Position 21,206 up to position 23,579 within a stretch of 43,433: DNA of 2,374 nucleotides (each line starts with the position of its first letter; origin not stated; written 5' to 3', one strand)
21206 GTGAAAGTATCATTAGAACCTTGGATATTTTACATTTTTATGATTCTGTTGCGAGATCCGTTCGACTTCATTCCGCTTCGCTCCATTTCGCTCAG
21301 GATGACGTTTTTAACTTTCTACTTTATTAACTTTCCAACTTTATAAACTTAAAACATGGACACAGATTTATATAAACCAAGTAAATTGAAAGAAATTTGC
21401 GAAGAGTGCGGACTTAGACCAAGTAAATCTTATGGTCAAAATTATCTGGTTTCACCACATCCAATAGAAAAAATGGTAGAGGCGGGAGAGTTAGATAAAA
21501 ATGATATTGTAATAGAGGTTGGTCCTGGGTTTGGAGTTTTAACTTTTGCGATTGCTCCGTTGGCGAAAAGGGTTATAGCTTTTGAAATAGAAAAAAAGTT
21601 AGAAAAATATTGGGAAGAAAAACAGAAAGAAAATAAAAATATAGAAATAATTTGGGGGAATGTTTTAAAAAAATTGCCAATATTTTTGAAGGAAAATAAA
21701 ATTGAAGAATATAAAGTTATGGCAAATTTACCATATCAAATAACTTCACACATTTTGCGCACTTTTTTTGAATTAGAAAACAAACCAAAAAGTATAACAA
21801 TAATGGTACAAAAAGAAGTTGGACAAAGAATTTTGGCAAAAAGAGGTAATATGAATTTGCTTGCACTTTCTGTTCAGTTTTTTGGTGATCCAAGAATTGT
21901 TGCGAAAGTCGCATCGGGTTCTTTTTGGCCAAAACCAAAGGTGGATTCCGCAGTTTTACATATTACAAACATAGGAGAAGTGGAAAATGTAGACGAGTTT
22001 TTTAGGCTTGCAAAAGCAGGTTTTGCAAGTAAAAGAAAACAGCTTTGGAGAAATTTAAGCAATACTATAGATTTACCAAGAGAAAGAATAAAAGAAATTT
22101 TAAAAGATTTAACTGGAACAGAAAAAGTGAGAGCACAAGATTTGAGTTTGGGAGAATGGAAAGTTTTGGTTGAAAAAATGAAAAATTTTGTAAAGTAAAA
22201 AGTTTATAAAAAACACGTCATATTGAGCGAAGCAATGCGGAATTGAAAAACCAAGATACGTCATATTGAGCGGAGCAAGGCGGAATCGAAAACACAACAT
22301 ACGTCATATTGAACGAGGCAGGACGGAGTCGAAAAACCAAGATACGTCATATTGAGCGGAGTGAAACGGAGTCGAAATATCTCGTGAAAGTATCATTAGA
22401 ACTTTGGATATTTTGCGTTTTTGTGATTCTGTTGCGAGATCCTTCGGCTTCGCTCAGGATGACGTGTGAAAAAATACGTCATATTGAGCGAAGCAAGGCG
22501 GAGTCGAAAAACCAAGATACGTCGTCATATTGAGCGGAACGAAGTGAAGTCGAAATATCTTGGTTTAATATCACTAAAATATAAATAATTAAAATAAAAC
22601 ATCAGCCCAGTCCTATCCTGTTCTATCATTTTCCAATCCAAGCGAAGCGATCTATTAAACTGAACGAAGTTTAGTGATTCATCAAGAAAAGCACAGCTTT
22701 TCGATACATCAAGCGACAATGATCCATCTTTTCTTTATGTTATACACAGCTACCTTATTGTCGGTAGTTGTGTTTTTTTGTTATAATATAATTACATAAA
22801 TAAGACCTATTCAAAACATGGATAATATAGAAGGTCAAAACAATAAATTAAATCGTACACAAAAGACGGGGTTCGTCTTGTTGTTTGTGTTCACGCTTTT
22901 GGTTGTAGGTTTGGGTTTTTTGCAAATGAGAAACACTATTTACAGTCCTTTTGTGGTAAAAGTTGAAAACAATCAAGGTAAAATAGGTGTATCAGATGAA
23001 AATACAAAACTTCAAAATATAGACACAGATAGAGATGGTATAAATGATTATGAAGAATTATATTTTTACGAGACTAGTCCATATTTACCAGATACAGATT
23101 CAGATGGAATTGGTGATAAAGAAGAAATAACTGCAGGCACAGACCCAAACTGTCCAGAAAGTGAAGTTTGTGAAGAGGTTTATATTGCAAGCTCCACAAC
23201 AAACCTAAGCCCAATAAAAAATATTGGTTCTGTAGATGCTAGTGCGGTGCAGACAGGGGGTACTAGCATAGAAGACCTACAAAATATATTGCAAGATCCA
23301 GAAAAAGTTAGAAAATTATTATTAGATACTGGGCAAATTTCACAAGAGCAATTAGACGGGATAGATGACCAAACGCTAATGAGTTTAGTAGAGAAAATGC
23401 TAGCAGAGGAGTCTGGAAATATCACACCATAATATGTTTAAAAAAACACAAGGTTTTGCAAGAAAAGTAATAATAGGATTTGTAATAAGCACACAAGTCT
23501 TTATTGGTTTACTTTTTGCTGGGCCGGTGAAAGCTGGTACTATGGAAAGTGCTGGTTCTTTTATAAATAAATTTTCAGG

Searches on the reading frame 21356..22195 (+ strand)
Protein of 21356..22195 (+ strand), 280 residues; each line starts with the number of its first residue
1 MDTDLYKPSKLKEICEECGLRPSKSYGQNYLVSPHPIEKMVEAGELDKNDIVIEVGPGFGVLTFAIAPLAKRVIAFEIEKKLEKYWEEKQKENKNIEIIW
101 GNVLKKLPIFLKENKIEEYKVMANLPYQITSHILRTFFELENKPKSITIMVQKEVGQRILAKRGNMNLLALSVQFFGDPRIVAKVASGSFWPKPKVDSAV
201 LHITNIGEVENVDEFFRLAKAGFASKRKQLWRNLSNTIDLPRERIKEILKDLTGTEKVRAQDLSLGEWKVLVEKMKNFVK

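Call 25: search_protein_families(library=pfam, proteins=[window:21356-22195:+], max_evalue=0.01)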
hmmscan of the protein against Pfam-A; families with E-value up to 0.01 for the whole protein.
window:21356-22195:+ (280 aa): 2 families
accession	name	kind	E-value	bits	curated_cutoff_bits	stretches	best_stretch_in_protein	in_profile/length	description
PF00398.26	RrnaAD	-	3.9e-45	154.4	24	1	24-268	6-254/263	Ribosomal RNA adenine dimethylase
PF02390.23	Methyltransf_4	-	0.00039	20.4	24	1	49-126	2-83/173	Putative methyltransferase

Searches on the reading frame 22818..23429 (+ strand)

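Call 25: search_protein_families(library=pfam, proteins=[window:22818-23429:+], max_evalue=0.01)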
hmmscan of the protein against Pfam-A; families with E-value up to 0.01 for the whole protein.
window:22818-23429:+ (204 aa): 1 family
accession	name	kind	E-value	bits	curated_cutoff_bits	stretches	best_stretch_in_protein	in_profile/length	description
PF18884.5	TSP3_bac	-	1.5e-07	31.5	25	1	92-111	1-20/22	Bacterial TSP3 repeat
